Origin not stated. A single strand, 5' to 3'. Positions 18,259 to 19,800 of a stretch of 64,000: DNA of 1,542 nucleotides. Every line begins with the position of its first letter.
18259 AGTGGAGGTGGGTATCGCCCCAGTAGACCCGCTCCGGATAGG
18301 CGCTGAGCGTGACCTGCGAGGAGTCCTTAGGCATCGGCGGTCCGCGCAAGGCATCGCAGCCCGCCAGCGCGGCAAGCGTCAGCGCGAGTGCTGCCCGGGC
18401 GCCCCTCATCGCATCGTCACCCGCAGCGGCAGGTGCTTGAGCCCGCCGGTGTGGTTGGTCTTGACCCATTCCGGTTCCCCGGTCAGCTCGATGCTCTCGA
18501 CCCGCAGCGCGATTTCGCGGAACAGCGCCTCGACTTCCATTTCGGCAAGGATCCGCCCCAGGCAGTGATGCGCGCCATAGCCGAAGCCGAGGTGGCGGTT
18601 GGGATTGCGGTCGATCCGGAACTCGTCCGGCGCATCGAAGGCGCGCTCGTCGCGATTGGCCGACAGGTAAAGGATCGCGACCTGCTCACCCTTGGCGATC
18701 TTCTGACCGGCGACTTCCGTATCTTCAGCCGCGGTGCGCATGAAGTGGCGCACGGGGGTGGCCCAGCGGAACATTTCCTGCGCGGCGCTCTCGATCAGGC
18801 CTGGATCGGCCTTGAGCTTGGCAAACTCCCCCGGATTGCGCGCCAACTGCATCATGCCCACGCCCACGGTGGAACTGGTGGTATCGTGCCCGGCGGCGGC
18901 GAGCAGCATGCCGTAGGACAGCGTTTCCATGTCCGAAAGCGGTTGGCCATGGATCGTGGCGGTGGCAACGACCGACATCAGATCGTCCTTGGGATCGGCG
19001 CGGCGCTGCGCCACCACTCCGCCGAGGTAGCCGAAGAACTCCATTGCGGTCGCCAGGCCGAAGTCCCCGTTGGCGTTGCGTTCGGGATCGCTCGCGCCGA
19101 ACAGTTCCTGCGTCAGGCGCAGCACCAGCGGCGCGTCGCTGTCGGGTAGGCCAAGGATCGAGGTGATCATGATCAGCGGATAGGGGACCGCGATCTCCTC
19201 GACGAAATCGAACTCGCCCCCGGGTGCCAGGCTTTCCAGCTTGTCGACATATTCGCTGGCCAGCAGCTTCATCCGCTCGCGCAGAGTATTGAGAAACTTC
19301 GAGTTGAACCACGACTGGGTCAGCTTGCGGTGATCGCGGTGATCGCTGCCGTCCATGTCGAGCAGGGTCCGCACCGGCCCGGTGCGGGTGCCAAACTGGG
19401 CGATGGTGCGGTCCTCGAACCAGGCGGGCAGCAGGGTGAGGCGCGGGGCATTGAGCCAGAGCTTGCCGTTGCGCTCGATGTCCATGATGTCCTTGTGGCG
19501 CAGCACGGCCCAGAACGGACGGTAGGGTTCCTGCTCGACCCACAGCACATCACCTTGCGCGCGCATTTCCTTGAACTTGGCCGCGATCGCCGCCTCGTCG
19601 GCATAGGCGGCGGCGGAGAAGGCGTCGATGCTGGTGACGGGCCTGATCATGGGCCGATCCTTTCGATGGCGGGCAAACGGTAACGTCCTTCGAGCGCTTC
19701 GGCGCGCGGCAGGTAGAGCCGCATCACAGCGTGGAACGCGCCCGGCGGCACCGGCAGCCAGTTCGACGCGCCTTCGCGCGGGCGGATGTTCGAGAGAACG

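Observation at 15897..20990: DUF1254/DUF1214 - P450 - DUF3604 lipoprotein - NTF2 operon joined by three ATGA overlaps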

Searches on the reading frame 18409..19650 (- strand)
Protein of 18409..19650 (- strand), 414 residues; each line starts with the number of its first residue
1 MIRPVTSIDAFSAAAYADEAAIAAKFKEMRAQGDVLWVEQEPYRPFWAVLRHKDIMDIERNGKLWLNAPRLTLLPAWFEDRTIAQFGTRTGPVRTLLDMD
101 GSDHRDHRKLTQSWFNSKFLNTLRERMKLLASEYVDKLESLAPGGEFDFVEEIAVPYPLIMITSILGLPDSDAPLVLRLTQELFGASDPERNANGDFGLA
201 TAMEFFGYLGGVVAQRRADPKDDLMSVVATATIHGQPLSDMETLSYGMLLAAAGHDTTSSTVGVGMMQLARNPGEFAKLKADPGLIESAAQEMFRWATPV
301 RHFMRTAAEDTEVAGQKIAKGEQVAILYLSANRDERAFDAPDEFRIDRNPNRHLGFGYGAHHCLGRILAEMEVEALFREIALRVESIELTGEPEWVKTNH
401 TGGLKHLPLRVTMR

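Call 3: search_protein_families(library=pfam, proteins=[window:18409-19650:-])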
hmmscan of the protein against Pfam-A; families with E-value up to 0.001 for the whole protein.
window:18409-19650:- (414 aa): 1 family
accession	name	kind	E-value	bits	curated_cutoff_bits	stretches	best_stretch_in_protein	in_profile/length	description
PF00067.27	p450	-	9.5e-26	91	22.8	2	288-380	326-428/462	Cytochrome P450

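Call 7: search_solved_structures(query=window:18409-19650:-, max_evalue=1e-20)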
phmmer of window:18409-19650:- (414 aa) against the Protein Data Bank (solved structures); distinct sequences matched with E-value up to 1e-20: 360 (the best 60 are shown).
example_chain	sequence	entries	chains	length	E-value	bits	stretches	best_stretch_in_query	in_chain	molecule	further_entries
1cpt_A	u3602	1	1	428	8.5e-88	298.1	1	14-412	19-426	CYTOCHROME P450-TERP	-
8euh_A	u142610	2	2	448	1e-87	297.8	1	14-412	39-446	Cytochrome P450-terp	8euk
8eul_A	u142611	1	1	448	1.3e-86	294.2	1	14-412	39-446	Cytochrome P450-terp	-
3tkt_A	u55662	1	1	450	1.8e-85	290.4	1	20-410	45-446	Cytochrome P450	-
8vxi_A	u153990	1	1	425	1.2e-77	264.6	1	26-412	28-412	CYP125MRCA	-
8vxg_A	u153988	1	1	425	1.5e-76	261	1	26-412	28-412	CYP125MRCA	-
7v40_A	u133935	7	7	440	2.3e-72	247.3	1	26-412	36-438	p450tol monooxygenase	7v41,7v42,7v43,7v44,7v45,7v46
4apy_A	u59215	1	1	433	1.8e-60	208.1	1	44-409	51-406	P450 HEME-THIOLATE PROTEIN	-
5dqn_A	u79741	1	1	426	2.9e-59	204.1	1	44-409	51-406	Cytochrome P450 CYP125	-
6bld_A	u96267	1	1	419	3e-59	204.1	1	2-408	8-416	Cytochrome P450 268A2 Cyp268A2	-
7qwn_A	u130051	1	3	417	6.1e-58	199.8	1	9-411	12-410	Steroid C26-monooxygenase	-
7r1i_A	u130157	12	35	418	6.1e-58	199.8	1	9-411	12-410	Steroid C26-monooxygenase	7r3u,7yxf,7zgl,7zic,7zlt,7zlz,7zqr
2xn8_A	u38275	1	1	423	6.3e-58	199.7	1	9-411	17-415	PUTATIVE CYTOCHROME P450 125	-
2xc3_A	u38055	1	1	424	6.4e-58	199.7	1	9-411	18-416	PUTATIVE CYTOCHROME P450 125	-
2x5l_A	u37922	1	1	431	6.7e-58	199.6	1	9-411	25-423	PUTATIVE CYTOCHROME P450 125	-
3ivy_A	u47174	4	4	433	6.9e-58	199.6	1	9-411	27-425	Cytochrome P450 CYP125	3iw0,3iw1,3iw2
2x5w_A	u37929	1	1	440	7.4e-58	199.5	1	9-411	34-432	PUTATIVE CYTOCHROME P450 125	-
5li6_A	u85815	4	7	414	3.8e-55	190.6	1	90-409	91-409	Putative cytochrome P450 126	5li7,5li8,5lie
4l0e_A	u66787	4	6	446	2e-54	188.2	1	27-411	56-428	P450 monooxygenase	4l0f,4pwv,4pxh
3rwl_A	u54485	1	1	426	2.4e-54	187.9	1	4-411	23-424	Cytochrome P450 alkane hydroxylase 1 CYP153A7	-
8fjo_A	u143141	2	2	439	5.9e-54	186.6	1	45-409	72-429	Cytochrome P450 124A1, Cyp124A1 | Cytochrome P450 124A1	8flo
6cvc_A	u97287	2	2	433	6e-54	186.6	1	45-409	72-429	Cytochrome P450 124A1, Cyp124A1 | Cytochrome P450 124A1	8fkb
8gdi_A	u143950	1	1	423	6.2e-54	186.6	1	45-409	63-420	Cytochrome P450 124A1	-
2xkr_A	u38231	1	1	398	8.3e-52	179.6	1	95-409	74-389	PUTATIVE CYTOCHROME P450 142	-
2yoo_A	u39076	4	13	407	3.5e-51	177.5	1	95-392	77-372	P450 HEME-THIOLATE PROTEIN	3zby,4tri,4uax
2wm4_A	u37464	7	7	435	7e-51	176.5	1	46-409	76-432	PUTATIVE CYTOCHROME P450 124 | Methyl-branched lipid omega-hydroxylase | CYP124 in complex with inhibitor carbethoxyhexyl imidazole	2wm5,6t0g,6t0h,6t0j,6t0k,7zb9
7sh5_A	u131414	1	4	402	1.4e-50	175.5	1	95-409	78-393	Cytochrome P450 142A3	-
7smz_A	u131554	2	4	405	2.6e-50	174.7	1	95-409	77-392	Cytochrome P450 142A3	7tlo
9kki_A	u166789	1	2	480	3.4e-50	174.2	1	22-412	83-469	Cytochrome P450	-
5fyf_A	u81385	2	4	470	4.5e-50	173.8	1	22-412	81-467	CYTOCHROME P450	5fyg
9uy0_A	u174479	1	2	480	4.7e-50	173.8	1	22-412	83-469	Cytochrome P450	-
8hgd_B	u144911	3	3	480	4.9e-50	173.7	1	22-412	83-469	Cytochrome P450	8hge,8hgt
9ixl_B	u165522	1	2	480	1.2e-49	172.4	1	22-412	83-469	Cytochrome P450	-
8b2p_A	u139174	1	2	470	1.8e-49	171.9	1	22-412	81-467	Cytochrome P450 alkane hydroxylase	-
6hqd_A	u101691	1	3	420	5.2e-48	167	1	22-411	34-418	Cytochrome P450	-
9vfd_A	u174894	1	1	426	5.5e-48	167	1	22-411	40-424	Cytochrome P450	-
8yhn_A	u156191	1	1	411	8.6e-48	166.3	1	26-398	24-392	Cytochrome P450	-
6hqw_A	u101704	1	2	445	3.4e-47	164.4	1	25-411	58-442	Cytochrome P450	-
6gk5_A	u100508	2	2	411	4.5e-47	164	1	23-390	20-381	Cytochrome P450 CYP267B1 protein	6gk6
6m4s_A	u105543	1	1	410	1.1e-45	159.4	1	96-396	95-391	Cytochrome P450 hydroxylase sb21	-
4yzr_A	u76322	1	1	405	1.7e-45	158.8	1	96-411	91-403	Polyketide biosynthesis cytochrome P450 PksS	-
6hqg_A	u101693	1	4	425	7.8e-45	156.6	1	26-411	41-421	Cytochrome P450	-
5it1_A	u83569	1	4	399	3.4e-44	154.5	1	95-391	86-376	Putative cytochrome P450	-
7ant_A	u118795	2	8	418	3.6e-44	154.4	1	4-412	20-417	Cytochrome P450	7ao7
9v2t_A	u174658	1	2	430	4.2e-44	154.2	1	28-400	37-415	Cytochrome P450 monooxygenase CYP107Z12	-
3abb_A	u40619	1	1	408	6.2e-44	153.6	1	43-390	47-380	Cytochrome P450 hydroxylase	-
9vgn_A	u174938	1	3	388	1.1e-43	152.8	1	28-380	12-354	Cytochrome P450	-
3r9b_A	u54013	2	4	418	1.5e-43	152.4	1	91-408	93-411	CYTOCHROME P450 164A2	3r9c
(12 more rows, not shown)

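Call 32: search_dna_similar(query=window:18409-19650:-, collection=plasmids, mode=protein, max_rows=15)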
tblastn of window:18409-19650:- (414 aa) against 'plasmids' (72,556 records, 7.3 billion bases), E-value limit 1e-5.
In 1 record(s) the limit of 40 matching pieces per record was reached: places in those records are undercounted.
Records with a match: 1569; places in all: 2980; records where one place covers at least 80% of the query: 759.
Best place of each record, by identity: <60% 1569.
By first word of the organism name: Streptomyces 318; Rhizobium 165; Agrobacterium 140; Ralstonia 133; Sinorhizobium 90; Bacillus 89; Rhodococcus 87; Pantoea 50; Acinetobacter 47; Sphingobium 27; and 113 more.
By predicted mobility (MOB-suite, as given by PLSDB): non-mobilizable 851; conjugative 394; mobilizable 324.
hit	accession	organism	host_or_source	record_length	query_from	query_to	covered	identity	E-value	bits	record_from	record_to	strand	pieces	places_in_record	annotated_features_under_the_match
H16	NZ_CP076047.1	Rhodococcus sp. USK10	-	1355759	29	414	93%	46.6%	3e-108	357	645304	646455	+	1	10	record has no annotation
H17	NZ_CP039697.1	Novosphingobium sp. EMRT-2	cell,freshwater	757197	29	414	93%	44.8%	2e-103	343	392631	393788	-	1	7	cytochrome P450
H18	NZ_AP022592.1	Mycolicibacterium arabiense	-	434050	29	414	93%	44.0%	4e-93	313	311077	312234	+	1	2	cytochrome P450 | hypothetical protein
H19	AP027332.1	Sphingobium sp. TomTYG65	-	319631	29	414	93%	43.8%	4e-103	342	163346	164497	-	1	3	cytochrome P450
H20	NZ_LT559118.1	Nonomuraea gerenzanensis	-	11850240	29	413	93%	43.1%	1e-92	312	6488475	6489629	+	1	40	none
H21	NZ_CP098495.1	Qipengyuania citrea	whole organism,South China Sea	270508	29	412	93%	42.9%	2e-93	314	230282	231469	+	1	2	cytochrome P450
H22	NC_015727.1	Cupriavidus necator N-1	soil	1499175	30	413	93%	42.3%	5e-89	301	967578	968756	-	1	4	record has no annotation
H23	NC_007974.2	Cupriavidus metallidurans CH34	-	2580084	29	412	93%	41.4%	4e-89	301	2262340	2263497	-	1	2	none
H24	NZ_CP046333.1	Cupriavidus metallidurans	sedimentation pond in a zinc factory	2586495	29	412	93%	41.4%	4e-89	301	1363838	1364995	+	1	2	none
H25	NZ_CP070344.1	Variovorax sp. PDNC026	cell culture,Plastic debris in ...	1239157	29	412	93%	41.0%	2e-86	294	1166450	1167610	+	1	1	none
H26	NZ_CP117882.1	Novosphingobium sp. KACC 22771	Single cell,soil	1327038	39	414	91%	41.5%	8e-88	298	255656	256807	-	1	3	none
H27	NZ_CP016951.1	Cupriavidus taiwanensis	Mimosa,single cell,nodules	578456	41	414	90%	40.9%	2e-81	280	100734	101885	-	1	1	cytochrome P450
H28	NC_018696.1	Paraburkholderia phenoliruptrix BR3459a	Mimosa flocculosa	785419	30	414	93%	39.5%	4e-80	276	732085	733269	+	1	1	cytochrome P450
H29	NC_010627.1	Paraburkholderia phymatum STM815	-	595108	30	414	93%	39.5%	1e-79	275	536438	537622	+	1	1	cytochrome P450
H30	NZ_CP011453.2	Croceibacterium atlanticum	cell culture,North Atlantic Rise ...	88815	39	410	90%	40.7%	3e-86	293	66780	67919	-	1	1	cytochrome P450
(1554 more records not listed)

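Call 34: find_homologous_proteins(query=window:18409-19650:-, max_evalue=1e-30)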
Query window:18409-19650:- (414 aa): 5919 proteins with E <= 1e-30 among 8000 candidates; the best 120 are listed.
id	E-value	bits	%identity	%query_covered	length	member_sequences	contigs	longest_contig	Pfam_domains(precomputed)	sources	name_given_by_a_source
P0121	2.7e-265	897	94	100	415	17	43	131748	PF00067.28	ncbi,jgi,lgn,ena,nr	ncbi:MAG: hypothetical protein RL702_1799 [Pseudomonadota bacterium]|jgi:cytochrome P450|nr:cytochro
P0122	1.0e-263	892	94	100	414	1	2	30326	PF00067.28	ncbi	-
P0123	7.1e-262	886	93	100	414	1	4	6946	PF00067.28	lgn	-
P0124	2.3e-254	861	91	100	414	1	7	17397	PF00067.28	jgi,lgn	jgi:cytochrome P450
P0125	1.4e-243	826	87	100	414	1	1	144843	PF00067.28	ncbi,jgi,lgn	ncbi:MAG: hypothetical protein RL339_600 [Pseudomonadota bacterium]|jgi:cytochrome P450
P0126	2.1e-243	825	87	100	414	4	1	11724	PF00067.28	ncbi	-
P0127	5.0e-243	824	87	100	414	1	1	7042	PF00067.28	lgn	-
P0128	5.2e-243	824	87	100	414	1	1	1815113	PF00067.28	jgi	-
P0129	9.4e-243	823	87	100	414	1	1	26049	PF00067.28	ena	-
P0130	1.6e-240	816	85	100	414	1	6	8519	PF00067.28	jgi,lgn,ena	-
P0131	2.2e-240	815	85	100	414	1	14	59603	PF00067.28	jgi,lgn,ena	jgi:cytochrome P450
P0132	1.0e-239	813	85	100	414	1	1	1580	PF00067.28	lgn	-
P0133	1.2e-239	813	85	100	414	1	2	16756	PF00067.28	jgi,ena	-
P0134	1.1e-237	807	85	100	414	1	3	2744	PF00067.28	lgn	-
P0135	3.9e-235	798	84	100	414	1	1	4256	PF00067.28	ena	-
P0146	1.8e-230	783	81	100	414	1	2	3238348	PF00067.28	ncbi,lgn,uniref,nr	ncbi:cytochrome P450 [Altererythrobacter sp. H2]|uniref:cytochrome P450 n=1 Tax=Altererythrobacter s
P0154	2.7e-223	759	80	99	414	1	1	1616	PF00067.28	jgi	jgi:cytochrome P450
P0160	4.8e-220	748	78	100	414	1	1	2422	PF00067.28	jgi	jgi:cytochrome P450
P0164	5.4e-216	735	77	100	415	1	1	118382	PF00067.28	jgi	jgi:cytochrome P450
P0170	1.0e-207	708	75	100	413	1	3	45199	PF00067.28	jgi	jgi:cytochrome P450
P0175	2.0e-205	700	74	100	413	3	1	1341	PF00067.28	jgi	jgi:cytochrome P450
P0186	5.3e-204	696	74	100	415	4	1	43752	PF00067.28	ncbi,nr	ncbi:MAG: cytochrome P450 [Proteobacteria bacterium]|nr:cytochrome P450 [Pseudomonadota bacterium]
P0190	9.7e-204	695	75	100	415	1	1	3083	PF00067.28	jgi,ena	jgi:cytochrome P450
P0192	1.1e-203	695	75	100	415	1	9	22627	PF00067.28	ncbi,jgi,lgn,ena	jgi:cytochrome P450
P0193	1.3e-203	694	75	100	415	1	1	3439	PF00067.28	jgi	jgi:cytochrome P450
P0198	1.8e-203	694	75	100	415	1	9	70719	PF00067.28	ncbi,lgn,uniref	ncbi:cytochrome P450 [Novosphingobium sp.]|uniref:cytochrome P450 n=1 Tax=Novosphingobium sp. TaxID=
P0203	3.7e-203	693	74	100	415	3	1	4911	PF00067.28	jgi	jgi:cytochrome P450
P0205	4.3e-203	693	75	100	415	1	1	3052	PF00067.28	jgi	jgi:cytochrome P450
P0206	5.2e-203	692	74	100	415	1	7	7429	PF00067.28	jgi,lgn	jgi:cytochrome P450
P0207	7.2e-203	692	74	100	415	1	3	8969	PF00067.28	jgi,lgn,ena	jgi:cytochrome P450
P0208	7.3e-203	692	74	100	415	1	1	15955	PF00067.28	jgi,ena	jgi:cytochrome P450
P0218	5.4e-202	689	73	100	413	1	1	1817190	PF00067.28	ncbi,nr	ncbi:cytochrome P450 [Chakrabartia godavariana]|nr:cytochrome P450 [Chakrabartia godavariana]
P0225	1.4e-201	688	72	100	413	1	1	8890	PF00067.28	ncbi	ncbi:MAG: cytochrome P450 [Chakrabartia godavariana]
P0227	1.9e-201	687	72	100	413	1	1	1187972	PF00067.28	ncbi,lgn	-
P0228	2.2e-201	687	74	100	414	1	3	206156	PF00067.28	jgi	jgi:cytochrome P450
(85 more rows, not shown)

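Call 35: find_encoding_contigs(protein=P0146, flank=9000, max_places=1)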
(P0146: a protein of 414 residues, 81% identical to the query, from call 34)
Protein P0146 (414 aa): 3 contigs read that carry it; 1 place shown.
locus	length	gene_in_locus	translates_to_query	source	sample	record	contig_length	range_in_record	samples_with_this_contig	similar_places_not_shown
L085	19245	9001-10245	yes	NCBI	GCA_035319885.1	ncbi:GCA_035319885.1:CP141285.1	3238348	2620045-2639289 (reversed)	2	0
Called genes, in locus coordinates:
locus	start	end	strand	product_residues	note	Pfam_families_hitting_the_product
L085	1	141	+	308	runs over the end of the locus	PF01118:Semialdhyde_dh, PF09290:AcetDehyd-dimer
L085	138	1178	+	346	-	PF00682:HMGL-like, PF07836:DmpG_comm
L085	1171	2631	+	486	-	PF00890:FAD_binding_2, PF01266:DAO, PF03486:HI0933_like (faint), PF12831:FAD_oxidored (weak)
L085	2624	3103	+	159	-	PF13577:SnoaL_4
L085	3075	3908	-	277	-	PF02668:TauD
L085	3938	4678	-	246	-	PF00106:adh_short, PF08659:KR (weak), PF13561:adh_short_C2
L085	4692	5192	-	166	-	PF13577:SnoaL_4, PF12680:SnoaL_2 (weak)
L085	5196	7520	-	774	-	PF07715:Plug, PF25183:OMP_b-brl_4 (weak), PF14905:OMP_b-brl_3 (faint), PF00593:TonB_dep_Rec_b-barrel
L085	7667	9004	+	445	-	PF06863:DUF1254, PF06742:DUF1214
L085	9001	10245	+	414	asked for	PF00067:p450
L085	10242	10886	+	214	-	PF13577:SnoaL_4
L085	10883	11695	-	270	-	PF00106:adh_short, PF13561:adh_short_C2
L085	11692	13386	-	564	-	PF00890:FAD_binding_2, PF01266:DAO, PF03486:HI0933_like (weak), PF12831:FAD_oxidored, PF13450:NAD_binding_8 (weak)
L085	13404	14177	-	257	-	PF00106:adh_short, PF08659:KR, PF13561:adh_short_C2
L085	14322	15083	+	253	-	PF00106:adh_short, PF08659:KR (weak), PF13561:adh_short_C2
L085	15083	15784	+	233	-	PF07110:EthD (faint)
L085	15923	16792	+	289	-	PF00106:adh_short, PF13561:adh_short_C2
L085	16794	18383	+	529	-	PF00501:AMP-binding, PF13193:AMP-binding_C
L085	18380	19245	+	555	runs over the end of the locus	PF00501:AMP-binding, PF13193:AMP-binding_C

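Call 36: find_encoding_contigs(protein=P0125, flank=9000, max_places=1)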
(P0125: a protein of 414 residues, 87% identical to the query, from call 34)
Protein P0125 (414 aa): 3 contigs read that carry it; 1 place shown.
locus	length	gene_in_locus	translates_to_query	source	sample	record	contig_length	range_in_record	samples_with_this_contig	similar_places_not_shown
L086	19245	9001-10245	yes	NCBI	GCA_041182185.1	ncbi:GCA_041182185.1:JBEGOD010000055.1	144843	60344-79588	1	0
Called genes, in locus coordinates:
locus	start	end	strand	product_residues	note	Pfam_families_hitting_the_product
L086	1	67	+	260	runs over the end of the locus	PF01557:FAA_hydrolase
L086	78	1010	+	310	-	PF01118:Semialdhyde_dh (weak), PF09290:AcetDehyd-dimer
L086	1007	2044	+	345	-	PF00682:HMGL-like, PF07836:DmpG_comm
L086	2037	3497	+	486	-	PF00890:FAD_binding_2, PF01266:DAO, PF03486:HI0933_like (faint), PF07992:Pyr_redox_2 (faint), PF12831:FAD_oxidored (faint)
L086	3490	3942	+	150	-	PF13577:SnoaL_4, PF14534:DUF4440 (weak)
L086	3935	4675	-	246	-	PF00106:adh_short, PF08659:KR, PF13561:adh_short_C2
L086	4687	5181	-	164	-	PF13577:SnoaL_4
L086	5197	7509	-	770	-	PF07715:Plug, PF00593:TonB_dep_Rec_b-barrel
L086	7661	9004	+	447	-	PF06863:DUF1254, PF06742:DUF1214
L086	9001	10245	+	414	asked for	PF00067:p450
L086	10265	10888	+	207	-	PF13577:SnoaL_4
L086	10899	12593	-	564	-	PF00890:FAD_binding_2, PF01266:DAO (weak), PF03486:HI0933_like (faint), PF12831:FAD_oxidored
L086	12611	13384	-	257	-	PF00106:adh_short, PF08659:KR, PF23441:SDR, PF13561:adh_short_C2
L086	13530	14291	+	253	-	PF00106:adh_short, PF08659:KR (weak), PF13561:adh_short_C2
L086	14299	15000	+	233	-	PF07110:EthD (faint)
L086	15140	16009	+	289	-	PF00106:adh_short, PF13561:adh_short_C2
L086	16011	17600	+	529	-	PF00501:AMP-binding, PF13193:AMP-binding_C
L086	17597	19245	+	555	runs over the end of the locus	PF00501:AMP-binding, PF13193:AMP-binding_C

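Call 37: find_encoding_contigs(protein=P0218, flank=9000, max_places=1)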
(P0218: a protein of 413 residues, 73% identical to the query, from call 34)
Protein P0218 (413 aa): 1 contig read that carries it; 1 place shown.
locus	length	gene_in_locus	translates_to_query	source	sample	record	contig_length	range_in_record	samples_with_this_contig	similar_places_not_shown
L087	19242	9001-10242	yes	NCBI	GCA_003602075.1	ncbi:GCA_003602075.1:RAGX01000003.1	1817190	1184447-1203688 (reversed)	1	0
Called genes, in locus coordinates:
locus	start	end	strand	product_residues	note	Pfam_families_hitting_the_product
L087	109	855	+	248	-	PF07589:PEP_exosort_dom (weak)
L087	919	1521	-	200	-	PF03887:YfbU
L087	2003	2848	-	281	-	PF05275:CopB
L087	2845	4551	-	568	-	PF07732:Cu-oxidase_3, PF00394:Cu-oxidase, PF07731:Cu-oxidase_2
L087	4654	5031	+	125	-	PF04234:CopC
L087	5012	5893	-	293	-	PF04333:MlaA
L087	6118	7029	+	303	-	PF17773:UPF0176_N, PF00581:Rhodanese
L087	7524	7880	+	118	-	-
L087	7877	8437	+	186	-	PF05231:MASE1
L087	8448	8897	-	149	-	PF13545:HTH_Crp_2 (weak)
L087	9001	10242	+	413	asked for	PF00067:p450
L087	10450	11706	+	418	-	PF13372:Alginate_exp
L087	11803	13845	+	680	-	PF07969:Amidohydro_3 (weak), PF01979:Amidohydro_1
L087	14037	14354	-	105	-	PF09538:FYDLN_acid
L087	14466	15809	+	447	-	PF00275:EPSP_synthase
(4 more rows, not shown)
